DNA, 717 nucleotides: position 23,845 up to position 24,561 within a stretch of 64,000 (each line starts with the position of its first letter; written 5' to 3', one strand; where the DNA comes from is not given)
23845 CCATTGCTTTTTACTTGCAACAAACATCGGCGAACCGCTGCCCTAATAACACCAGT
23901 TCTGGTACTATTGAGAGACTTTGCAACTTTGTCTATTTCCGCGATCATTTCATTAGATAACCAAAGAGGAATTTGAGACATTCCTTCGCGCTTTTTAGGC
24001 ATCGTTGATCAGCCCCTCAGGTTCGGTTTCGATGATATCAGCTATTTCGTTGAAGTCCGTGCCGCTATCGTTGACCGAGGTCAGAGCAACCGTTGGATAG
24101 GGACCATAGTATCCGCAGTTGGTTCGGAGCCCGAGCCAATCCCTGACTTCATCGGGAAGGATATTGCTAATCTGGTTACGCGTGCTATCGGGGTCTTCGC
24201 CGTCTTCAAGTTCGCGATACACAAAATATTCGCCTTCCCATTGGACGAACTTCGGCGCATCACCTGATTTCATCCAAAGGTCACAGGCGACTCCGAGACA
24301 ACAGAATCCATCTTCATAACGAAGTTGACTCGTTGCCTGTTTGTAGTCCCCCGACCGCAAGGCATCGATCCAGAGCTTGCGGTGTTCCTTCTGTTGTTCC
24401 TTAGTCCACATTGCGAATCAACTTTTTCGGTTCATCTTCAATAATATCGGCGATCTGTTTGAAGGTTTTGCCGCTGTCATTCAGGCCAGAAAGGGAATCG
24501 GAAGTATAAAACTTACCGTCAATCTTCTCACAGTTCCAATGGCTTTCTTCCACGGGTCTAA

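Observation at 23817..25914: Consensus-promoter operon of four tandem overlapping paralogs plus an RHH regulator: candidate anti-defence / host-takeover locus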

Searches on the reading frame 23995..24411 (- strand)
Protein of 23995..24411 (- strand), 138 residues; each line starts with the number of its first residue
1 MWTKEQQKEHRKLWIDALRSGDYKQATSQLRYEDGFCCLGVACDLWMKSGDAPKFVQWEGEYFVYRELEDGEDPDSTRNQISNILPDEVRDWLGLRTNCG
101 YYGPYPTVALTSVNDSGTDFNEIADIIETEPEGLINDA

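Call 3: search_protein_families(library=pfam, proteins=[window:23995-24411:-], max_evalue=0.1)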
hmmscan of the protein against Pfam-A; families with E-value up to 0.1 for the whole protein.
window:23995-24411:- (138 aa): 0 families

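Call 4: search_protein_families(library=phrogs, proteins=[window:23995-24411:-], max_evalue=0.01)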
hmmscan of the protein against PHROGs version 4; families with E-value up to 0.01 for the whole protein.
window:23995-24411:- (138 aa): 1 family
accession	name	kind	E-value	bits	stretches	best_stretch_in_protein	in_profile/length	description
phrog_18067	-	unknown function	6e-21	76.1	1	8-129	3-127/129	-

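Call 7: search_dna_similar(query=window:23995-24411:-, collection=phages, mode=protein, max_rows=40, max_evalue=0.001)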
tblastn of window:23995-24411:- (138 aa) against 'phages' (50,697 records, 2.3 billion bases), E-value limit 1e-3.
Records with a match: 11; places in all: 19; records where one place covers at least 80% of the query: 11.
Best place of each record, by identity: <60% 11.
By first word of the organism name: Alteromonas 5; Synechococcus 2; Ralstonia 2; Tunturiibacter 1; Alishewanella 1.
By host as written in the record: Alteromonas macleodii str. 'Balearic Sea AD45' 5; Synechoccus sp. 2; - 2; Tunturiibacter psychrotolerans X5P2 1; Alishewanella sp. SMS8 1.
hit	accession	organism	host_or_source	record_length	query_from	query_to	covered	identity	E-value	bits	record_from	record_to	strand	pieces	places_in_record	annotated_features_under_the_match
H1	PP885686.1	Tunturiibacter phage Tunturi_3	Tunturiibacter psychrotolerans X5P2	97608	2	135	97%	35.6%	7e-13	70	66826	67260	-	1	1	hypothetical protein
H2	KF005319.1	Alteromonas phage vB_AmaP_AD45-P4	Alteromonas macleodii str. 'Balearic ...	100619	9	137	93%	36.6%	2e-14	74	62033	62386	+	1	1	hypothetical protein (x2)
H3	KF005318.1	Alteromonas phage vB_AmaP_AD45-P3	Alteromonas macleodii str. 'Balearic ...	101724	9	137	93%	36.6%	2e-14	74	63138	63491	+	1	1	hypothetical protein (x2)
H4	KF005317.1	Alteromonas phage vB_AmaP_AD45-P1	Alteromonas macleodii str. 'Balearic ...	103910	9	137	93%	36.6%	2e-14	74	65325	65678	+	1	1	hypothetical protein (x2)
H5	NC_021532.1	Alteromonas phage vB_AmaP_AD45-P1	Alteromonas macleodii str. 'Balearic ...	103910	9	137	93%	36.6%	2e-14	74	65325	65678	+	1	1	hypothetical protein (x2)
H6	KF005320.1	Alteromonas phage vB_AmaP_AD45-P2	Alteromonas macleodii str. 'Balearic ...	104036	9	137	93%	36.6%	2e-14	74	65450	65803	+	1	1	hypothetical protein (x2)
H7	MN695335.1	Synechococcus phage B23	Synechoccus sp.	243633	7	132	91%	35.7%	2e-15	77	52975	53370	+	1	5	hypothetical protein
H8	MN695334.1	Synechococcus phage B3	Synechoccus sp.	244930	7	132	91%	35.7%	2e-15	77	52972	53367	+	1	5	hypothetical protein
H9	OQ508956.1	Alishewanella phage vB_AspM_Slicko01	Alishewanella sp. SMS8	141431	8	137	94%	32.7%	2e-9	60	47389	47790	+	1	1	hypothetical protein (x2)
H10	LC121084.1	Ralstonia phage RSP15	-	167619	14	129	84%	31.4%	1e-8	58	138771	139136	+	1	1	hypothetical protein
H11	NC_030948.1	Ralstonia phage RSP15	-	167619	14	129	84%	31.4%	1e-8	58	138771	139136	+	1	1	hypothetical protein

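Call 8: find_homologous_proteins(query=window:23995-24411:-)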
Query window:23995-24411:- (138 aa): 419 proteins with E <= 0.001 among 440 candidates; the best 120 are listed.
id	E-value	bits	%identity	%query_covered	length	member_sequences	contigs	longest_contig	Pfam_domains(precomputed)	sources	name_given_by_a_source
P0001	2.1e-92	325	100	100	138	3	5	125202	PF26948.1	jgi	jgi:hypothetical protein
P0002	7.6e-45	170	57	98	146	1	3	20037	PF26948.1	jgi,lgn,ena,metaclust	metaclust:\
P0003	1.2e-34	137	51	97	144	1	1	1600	PF26948.1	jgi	-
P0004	5.0e-33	132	51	100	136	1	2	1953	PF26948.1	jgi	jgi:hypothetical protein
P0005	7.9e-32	128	48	99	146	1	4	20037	PF26948.1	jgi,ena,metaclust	metaclust:\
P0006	1.3e-29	121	43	99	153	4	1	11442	PF26948.1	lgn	-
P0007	2.0e-28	117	48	98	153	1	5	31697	PF26948.1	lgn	-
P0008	6.1e-27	112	47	97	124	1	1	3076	PF26948.1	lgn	-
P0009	8.4e-27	112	47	98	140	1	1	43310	PF26948.1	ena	-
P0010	1.4e-26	111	48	98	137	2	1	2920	PF26948.1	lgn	-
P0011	1.9e-25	107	50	89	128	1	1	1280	PF26948.1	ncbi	-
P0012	3.1e-25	107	46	98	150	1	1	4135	PF26948.1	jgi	jgi:hypothetical protein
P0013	6.2e-25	106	48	98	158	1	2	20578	PF26948.1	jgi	jgi:hypothetical protein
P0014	2.0e-24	104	45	99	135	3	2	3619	PF26948.1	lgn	-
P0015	1.0e-23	102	49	94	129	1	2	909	PF26948.1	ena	-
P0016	1.5e-23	101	43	99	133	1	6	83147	PF26948.1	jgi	jgi:hypothetical protein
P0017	1.6e-23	101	48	97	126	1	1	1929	PF26948.1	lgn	-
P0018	3.9e-23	100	45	98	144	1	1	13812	PF26948.1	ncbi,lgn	-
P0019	3.7e-22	97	46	92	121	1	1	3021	PF26948.1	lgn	-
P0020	5.2e-22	96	46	96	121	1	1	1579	PF26948.1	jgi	-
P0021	1.2e-21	95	43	93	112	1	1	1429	PF26948.1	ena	-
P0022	1.3e-21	95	43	97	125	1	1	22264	PF26948.1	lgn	-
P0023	1.5e-21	95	48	91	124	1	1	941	PF26948.1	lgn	-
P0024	3.0e-21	94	42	100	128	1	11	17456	PF26948.1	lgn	-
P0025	3.4e-21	93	44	95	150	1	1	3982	PF26948.1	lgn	-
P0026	5.4e-21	93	44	97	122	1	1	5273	PF26948.1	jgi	jgi:hypothetical protein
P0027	5.5e-21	93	43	92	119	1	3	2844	PF26948.1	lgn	-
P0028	9.3e-21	92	46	90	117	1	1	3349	PF26948.1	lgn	-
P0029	1.0e-20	92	45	96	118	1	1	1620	PF26948.1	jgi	jgi:hypothetical protein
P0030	1.7e-20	91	44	91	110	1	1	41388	PF26948.1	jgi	jgi:hypothetical protein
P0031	2.1e-20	91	45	94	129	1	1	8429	PF26948.1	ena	-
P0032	2.8e-20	91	46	90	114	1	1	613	PF26948.1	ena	-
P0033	5.9e-20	89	43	92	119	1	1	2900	PF26948.1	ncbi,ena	-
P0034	7.0e-20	89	45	93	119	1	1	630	PF26948.1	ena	-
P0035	7.8e-20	89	47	93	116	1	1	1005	PF26948.1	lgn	-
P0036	8.8e-20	89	44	93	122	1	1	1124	PF26948.1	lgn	-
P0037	1.2e-19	89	44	92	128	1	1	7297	PF26948.1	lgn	-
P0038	1.3e-19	88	43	97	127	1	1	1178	PF26948.1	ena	-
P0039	1.7e-19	88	44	96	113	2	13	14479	PF26948.1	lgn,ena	-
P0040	2.0e-19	88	44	93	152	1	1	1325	PF26948.1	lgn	-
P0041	3.4e-19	87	44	95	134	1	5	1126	PF26948.1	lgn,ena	-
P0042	3.4e-19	87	40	95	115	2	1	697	PF26948.1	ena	-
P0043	4.3e-19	87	46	93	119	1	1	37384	PF26948.1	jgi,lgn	-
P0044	6.2e-19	86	44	93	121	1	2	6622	PF26948.1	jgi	jgi:hypothetical protein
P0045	6.7e-19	86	41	93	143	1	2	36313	PF26948.1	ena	-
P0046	1.1e-18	85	41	91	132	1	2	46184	PF26948.1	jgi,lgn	jgi:hypothetical protein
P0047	1.3e-18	85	42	92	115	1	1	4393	PF26948.1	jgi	-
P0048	1.6e-18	85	42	88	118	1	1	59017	PF26948.1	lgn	-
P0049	1.9e-18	85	41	92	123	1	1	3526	PF26948.1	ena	-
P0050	2.2e-18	84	43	97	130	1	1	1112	PF26948.1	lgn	-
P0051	2.3e-18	84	44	93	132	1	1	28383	PF26948.1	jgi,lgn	-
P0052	3.0e-18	84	41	92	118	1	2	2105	PF26948.1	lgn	-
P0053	3.3e-18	84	43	90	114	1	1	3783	PF26948.1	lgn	-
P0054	4.5e-18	83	43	92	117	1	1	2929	PF26948.1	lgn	-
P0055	7.7e-18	83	43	86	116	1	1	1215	PF26948.1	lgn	-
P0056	8.7e-18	82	43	93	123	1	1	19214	PF26948.1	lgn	-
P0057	1.0e-17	82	42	95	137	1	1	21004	PF26948.1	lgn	-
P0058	1.2e-17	82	43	90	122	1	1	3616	PF26948.1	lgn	-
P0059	1.4e-17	82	42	89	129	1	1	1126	PF26948.1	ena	-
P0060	1.7e-17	82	42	93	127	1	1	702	PF26948.1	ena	-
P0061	2.7e-17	81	40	93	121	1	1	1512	PF26948.1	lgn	-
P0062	3.8e-17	80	44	93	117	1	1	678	PF26948.1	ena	-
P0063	4.3e-17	80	39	90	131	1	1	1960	PF26948.1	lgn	-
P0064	5.3e-17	80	41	97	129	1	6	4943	PF26948.1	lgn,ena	-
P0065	7.8e-17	79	42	95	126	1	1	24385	PF26948.1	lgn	-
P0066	1.0e-16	79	43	90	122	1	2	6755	PF26948.1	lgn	-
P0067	1.0e-16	79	45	88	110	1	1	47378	PF26948.1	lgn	-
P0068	1.2e-16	79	42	98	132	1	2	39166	PF26948.1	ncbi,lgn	-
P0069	1.4e-16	78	43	92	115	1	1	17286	PF26948.1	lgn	-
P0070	2.1e-16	78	39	93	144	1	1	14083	PF26948.1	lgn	-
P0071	2.2e-16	78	40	90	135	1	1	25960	PF26948.1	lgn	-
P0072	2.2e-16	78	41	88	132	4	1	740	PF26948.1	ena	-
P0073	2.2e-16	78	39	89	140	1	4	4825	PF26948.1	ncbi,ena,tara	tara:strand:+ start:213 stop:635 length:423 start_codon:yes stop_codon:yes gene_type:complete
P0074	2.4e-16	78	43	90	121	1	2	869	PF26948.1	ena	-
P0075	2.6e-16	78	42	88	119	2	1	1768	PF26948.1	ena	-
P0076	2.9e-16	78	42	91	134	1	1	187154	PF26948.1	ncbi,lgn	-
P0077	3.3e-16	77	40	86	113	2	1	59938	PF26948.1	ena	-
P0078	3.9e-16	77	43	87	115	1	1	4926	PF26948.1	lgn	-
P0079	4.4e-16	77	41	92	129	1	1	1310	PF26948.1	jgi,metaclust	metaclust:\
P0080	5.2e-16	77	41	89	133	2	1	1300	PF26948.1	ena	-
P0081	6.5e-16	76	43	88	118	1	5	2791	PF26948.1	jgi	jgi:hypothetical protein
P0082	8.3e-16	76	41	90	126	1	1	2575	PF26948.1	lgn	-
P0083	8.5e-16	76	41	89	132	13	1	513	PF26948.1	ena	-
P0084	9.3e-16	76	40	86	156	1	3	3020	PF26948.1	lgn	-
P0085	9.5e-16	76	41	87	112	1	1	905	PF26948.1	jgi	jgi:hypothetical protein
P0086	9.6e-16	76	39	93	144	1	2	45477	PF26948.1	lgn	-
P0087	1.1e-15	76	40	93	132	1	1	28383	PF26948.1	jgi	-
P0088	1.4e-15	75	42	92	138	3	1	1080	PF26948.1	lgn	-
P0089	1.7e-15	75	39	94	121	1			PF26948.1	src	-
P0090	2.1e-15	75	40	97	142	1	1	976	PF26948.1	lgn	-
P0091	2.4e-15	75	39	93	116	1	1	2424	PF26948.1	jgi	-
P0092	2.5e-15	74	44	87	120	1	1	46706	PF26948.1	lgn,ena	-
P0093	2.5e-15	74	40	92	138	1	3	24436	PF26948.1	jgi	jgi:hypothetical protein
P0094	2.8e-15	74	41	92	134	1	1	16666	PF26948.1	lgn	-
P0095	2.9e-15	74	42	92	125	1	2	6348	PF26948.1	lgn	-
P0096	3.4e-15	74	40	91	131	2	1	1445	PF26948.1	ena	-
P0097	4.1e-15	74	37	87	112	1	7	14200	PF26948.1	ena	-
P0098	5.9e-15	73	39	94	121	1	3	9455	PF26948.1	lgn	-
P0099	6.0e-15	73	40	91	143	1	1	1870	PF26948.1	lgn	-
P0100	6.6e-15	73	37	87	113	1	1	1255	PF26948.1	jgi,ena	jgi:hypothetical protein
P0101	6.7e-15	73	40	92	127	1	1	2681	PF26948.1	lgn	-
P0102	7.2e-15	73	41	87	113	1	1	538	PF26948.1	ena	-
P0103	7.3e-15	73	41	86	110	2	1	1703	PF26948.1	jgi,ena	-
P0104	8.4e-15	73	40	86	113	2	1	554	PF26948.1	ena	-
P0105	8.9e-15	73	38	93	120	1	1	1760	PF26948.1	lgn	-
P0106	9.5e-15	73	37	87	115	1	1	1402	PF26948.1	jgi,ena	-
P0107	1.1e-14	72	40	92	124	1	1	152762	PF26948.1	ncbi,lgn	-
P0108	1.1e-14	72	44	95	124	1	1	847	PF26948.1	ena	-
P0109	1.4e-14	72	41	73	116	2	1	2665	PF26948.1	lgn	-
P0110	1.6e-14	72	40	86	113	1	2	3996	PF26948.1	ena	-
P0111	1.7e-14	72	38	87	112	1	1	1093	PF26948.1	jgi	jgi:hypothetical protein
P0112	2.7e-14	71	38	92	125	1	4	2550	PF26948.1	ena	-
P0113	2.7e-14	71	38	93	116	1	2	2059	PF26948.1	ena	-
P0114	2.9e-14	71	40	99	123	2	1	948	PF26948.1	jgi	jgi:hypothetical protein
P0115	3.0e-14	71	40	89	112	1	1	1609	PF26948.1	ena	-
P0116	3.1e-14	71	38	92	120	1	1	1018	PF26948.1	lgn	-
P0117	3.3e-14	71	39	92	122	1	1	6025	PF26948.1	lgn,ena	-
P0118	3.4e-14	71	42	90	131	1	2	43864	PF26948.1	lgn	-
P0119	3.7e-14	71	40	93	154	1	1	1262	PF26948.1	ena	-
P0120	3.9e-14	71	37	86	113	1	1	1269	PF26948.1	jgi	-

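Call 10: get_annotated_region(hit=H7, flank=6000)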
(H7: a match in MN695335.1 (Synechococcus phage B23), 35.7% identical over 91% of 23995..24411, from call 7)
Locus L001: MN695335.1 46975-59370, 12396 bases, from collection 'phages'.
description: Synechococcus phage B23, complete genome.
organism: Synechococcus phage B23 (NCBI taxid 2674977)
taxonomy: Viruses; Duplodnaviria; Heunggongvirae; Uroviricota; Caudoviricetes; Kyanoviridae
host: Synechoccus sp.; source: -; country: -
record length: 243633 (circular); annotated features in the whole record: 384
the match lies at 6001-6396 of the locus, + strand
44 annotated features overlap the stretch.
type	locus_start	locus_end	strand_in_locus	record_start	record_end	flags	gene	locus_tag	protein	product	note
tRNA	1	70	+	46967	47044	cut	-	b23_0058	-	tRNA-Met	tRNA-Met-CAT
tRNA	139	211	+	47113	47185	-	-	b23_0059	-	tRNA-Ala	tRNA-Ala-TGC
tRNA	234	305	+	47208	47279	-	-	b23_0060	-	tRNA-Glu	tRNA-Glu-TTC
CDS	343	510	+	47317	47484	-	-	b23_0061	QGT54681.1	hypothetical protein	gp61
tRNA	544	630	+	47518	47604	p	-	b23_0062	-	tRNA-OTHER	tRNA-Pseudo-GCT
tRNA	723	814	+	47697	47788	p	-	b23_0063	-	tRNA-OTHER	tRNA-Pseudo-TGA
CDS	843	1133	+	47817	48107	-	-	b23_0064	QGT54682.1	hypothetical protein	gp64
CDS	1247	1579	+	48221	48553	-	-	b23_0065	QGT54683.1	hypothetical protein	gp65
CDS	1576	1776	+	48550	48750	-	-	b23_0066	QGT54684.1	hypothetical protein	gp66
CDS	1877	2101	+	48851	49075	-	-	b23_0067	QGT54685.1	hypothetical protein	gp67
tRNA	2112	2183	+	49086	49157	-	-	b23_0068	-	tRNA-Met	tRNA-Met-CAT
CDS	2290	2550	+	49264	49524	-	-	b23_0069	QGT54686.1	hypothetical protein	gp69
CDS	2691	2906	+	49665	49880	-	-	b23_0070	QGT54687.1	hypothetical protein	gp70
tRNA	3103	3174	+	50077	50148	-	-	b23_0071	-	tRNA-Thr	tRNA-Thr-TGT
tRNA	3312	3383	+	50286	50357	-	-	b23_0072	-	tRNA-Cys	tRNA-Cys-GCA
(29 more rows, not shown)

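Call 13: search_solved_structures(query=A2, max_evalue=10)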
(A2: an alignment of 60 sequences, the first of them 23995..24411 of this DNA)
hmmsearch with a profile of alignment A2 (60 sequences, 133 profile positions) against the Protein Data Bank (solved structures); distinct sequences matched with E-value up to 10: 3.
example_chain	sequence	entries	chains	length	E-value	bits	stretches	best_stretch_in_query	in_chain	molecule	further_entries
3zwh_A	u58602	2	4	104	0.36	14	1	59-118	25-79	PROTEIN S100-A4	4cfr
6x0a_a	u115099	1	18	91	0.71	13.1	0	6-25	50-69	Putative addiction module antidote protein, CopG/Arc/MetJ family chimera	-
3gk7_A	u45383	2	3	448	1.8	11.8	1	35-54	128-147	4-Hydroxybutyrate CoA-transferase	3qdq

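Call 19: predict_structure(alignment_id=A2)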
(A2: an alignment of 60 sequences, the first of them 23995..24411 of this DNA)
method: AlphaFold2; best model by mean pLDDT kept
length: 138 residues; sequences in the alignment: 60
mean_pLDDT: 94.4   pTM: 0.89
mean pLDDT of the five models: 94.4, 94.4, 93.8, 93.1, 92.9
residues with pLDDT >= 90: 118; 70-90: 15; 50-70: 5; < 50: 0
segments of 3 or more residues with pLDDT < 50: none
pLDDT, mean of each block of 10 residues (from residue 1): 96 99 98 98 98 94 88 73 96 98 95 98 98 94
secondary structure, 60 per line:
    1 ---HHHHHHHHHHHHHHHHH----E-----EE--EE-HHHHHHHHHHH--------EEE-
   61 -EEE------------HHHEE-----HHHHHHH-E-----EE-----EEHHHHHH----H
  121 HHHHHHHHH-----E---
elements in order: H4-20 H38-48 E57-59 E62-64 H87-93 H110-115 H120-129

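Call 21: fold_search(model_id=the predicted structure, library=pdb)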
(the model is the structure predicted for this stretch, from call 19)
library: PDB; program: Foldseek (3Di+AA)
matches with E <= 10: 23; with E <= 0.001: 0
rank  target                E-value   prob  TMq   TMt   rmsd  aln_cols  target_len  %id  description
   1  8iwh_5                2.7e+00  0.01  0.14  0.13  15.4       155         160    8  Structure and characteristics of a photosystem II supercomplex containing monomeric LHCX and dimeric FCPII antennae fr (released 2023-10-25)
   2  6r1m_B                4.0e+00  0.02  0.14  0.07  10.5        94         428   19  Crystal structure of E. coli seryl-tRNA synthetase complexed to seryl sulfamoyl adenosine (released 2020-01-22)
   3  5u07_E                4.0e+00  0.01  0.13  0.07  18.3       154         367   11  CRISPR RNA-guided surveillance complex (released 2017-08-09)
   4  4u3n_c0               4.8e+00  0.02  0.17  0.21  10.4        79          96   15  Crystal structure of CCA trinucleotide bound to the yeast 80S ribosome (released 2014-10-22)
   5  6wgv                  5.4e+00  0.01  0.18  0.16  13.8       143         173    8  Mycobacterium tuberculosis pduO-type ATP:cobalamin adenosyltransferase bound to adenosylcobalamin and PPPi (released 2021-01-20)
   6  1hml                  6.5e+00  0.02  0.17  0.18   7.9        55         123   13  ALPHA_LACTALBUMIN POSSESSES A DISTINCT ZINC BINDING SITE (released 1995-01-26)
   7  6o6z_A                6.5e+00  0.01  0.14  0.07  16.3       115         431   14  Crystal structure of Csm6 H381A in complex with cA4 by cocrystallization of cA4 and Csm6 (released 2019-07-31)
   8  5v3j_E                7.0e+00  0.02  0.14  0.08   8.8        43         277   14  mouseZFP568-ZnF1-10 in complex with DNA (released 2018-03-07)
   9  5l4z                  7.0e+00  0.01  0.19  0.09  11.6       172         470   10  Crystal structure of enzyme in purine metabolism (released 2016-09-21)
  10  2fno_B                7.4e+00  0.01  0.16  0.13  12.9       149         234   11  Crystal structure of a glutathione s-transferase (atu5508) from agrobacterium tumefaciens str. c58 at 2.00 A resolutio (released 2006-02-14)
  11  7uxt_B                7.4e+00  0.01  0.17  0.08  14.0       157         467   13  Crystal structure of ligand-free SeThsA (released 2022-09-07)
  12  1hfz_A                7.9e+00  0.02  0.17  0.19   9.7        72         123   11  ALPHA-LACTALBUMIN (released 1997-07-29)
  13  6ddc_B                7.9e+00  0.01  0.20  0.09  11.8       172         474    8  Crystal structure of the single mutant (D52N) of NT5C2-537X in the basal state, Northeast Structural Genomics Consorti (released 2018-07-04)
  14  2cgq                  8.4e+00  0.02  0.17  0.28   6.9        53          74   19  a putative acyl carrier protein(Rv0033) from Mycobacterium tuberculosis (released 2007-05-01)
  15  7kfu_C                8.4e+00  0.01  0.17  0.05  13.0       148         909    7  Cas6-RT-Cas1--Cas2 complex (released 2021-03-31)
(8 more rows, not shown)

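Call 24: find_encoding_contigs(protein=P0001, flank=10000, max_places=5)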
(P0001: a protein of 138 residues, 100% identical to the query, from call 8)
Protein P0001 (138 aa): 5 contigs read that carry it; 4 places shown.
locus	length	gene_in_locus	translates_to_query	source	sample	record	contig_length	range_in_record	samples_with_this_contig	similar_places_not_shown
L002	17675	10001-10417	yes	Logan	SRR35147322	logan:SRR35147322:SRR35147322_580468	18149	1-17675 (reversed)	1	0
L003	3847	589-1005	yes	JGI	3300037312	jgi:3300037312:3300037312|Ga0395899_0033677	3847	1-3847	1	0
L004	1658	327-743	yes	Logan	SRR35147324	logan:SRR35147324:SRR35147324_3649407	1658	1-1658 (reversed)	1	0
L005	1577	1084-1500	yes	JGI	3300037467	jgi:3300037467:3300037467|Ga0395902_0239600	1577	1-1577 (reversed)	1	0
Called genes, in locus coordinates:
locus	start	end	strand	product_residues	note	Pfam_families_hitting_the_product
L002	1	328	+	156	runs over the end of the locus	-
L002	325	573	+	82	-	-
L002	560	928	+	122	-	-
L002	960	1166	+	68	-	-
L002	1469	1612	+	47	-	-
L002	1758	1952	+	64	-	-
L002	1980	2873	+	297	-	PF01145:Band_7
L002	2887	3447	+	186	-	-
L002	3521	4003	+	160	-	-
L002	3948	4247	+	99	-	-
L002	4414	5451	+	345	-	-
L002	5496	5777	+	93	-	-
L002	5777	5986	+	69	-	-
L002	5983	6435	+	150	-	-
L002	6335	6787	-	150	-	-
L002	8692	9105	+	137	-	PF26948:DUF8296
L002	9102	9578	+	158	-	PF26948:DUF8296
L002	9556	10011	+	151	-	PF26948:DUF8296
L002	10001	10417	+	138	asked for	PF26948:DUF8296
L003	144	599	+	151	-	PF26948:DUF8296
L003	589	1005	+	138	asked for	PF26948:DUF8296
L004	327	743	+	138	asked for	PF26948:DUF8296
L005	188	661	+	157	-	PF26948:DUF8296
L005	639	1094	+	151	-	PF26948:DUF8296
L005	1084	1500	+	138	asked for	PF26948:DUF8296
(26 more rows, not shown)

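Call 25: get_annotated_region(hit=H4, flank=5000)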
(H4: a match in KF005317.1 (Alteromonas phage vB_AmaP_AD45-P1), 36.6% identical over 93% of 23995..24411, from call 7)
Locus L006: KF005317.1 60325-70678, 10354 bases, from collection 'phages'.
description: Alteromonas phage vB_AmaP_AD45-P1, complete genome.
organism: Alteromonas phage vB_AmaP_AD45-P1 (NCBI taxid 1300004)
taxonomy: Viruses; Duplodnaviria; Heunggongvirae; Uroviricota; Caudoviricetes
host: Alteromonas macleodii str. 'Balearic Sea AD45'; source: -; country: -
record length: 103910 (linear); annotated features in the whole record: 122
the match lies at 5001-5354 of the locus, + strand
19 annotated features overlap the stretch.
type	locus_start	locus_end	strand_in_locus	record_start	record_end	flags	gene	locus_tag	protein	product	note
CDS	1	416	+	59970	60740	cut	-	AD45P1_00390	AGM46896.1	hypothetical protein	-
CDS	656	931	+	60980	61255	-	-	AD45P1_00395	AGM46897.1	hypothetical protein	-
CDS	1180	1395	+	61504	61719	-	-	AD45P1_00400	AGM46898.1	hypothetical protein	-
CDS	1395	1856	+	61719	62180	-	-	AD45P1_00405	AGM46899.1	hypothetical protein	-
CDS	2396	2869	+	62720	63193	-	-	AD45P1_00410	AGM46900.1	hypothetical protein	-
CDS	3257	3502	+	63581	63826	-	-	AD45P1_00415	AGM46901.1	hypothetical protein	COG0191 Fructose/tagatose bisphosphate aldolase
CDS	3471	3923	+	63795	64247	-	-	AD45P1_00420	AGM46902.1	hypothetical protein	-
CDS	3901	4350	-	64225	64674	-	-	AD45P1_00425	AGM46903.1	hypothetical protein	-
CDS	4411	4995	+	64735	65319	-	-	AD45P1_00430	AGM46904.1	hypothetical protein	similar to mg624 gene product (Megavirus chiliensis)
CDS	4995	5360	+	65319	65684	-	-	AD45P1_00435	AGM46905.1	hypothetical protein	-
CDS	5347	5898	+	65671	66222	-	-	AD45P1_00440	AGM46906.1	hypothetical protein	-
CDS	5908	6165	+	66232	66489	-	-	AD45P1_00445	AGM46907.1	hypothetical protein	-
CDS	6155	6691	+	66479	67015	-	-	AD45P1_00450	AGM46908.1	thymidylate synthase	COG1351 Predicted alternative thymidylate synthase; similar to thymidylate synthase (Pectobacterium phage phiTE)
CDS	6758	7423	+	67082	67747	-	-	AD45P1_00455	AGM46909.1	hypothetical protein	-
CDS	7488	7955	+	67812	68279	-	-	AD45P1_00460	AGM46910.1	homing endonuclease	similar to homing endonuclease (Staphylococcus phage vB_SauM_Romulus)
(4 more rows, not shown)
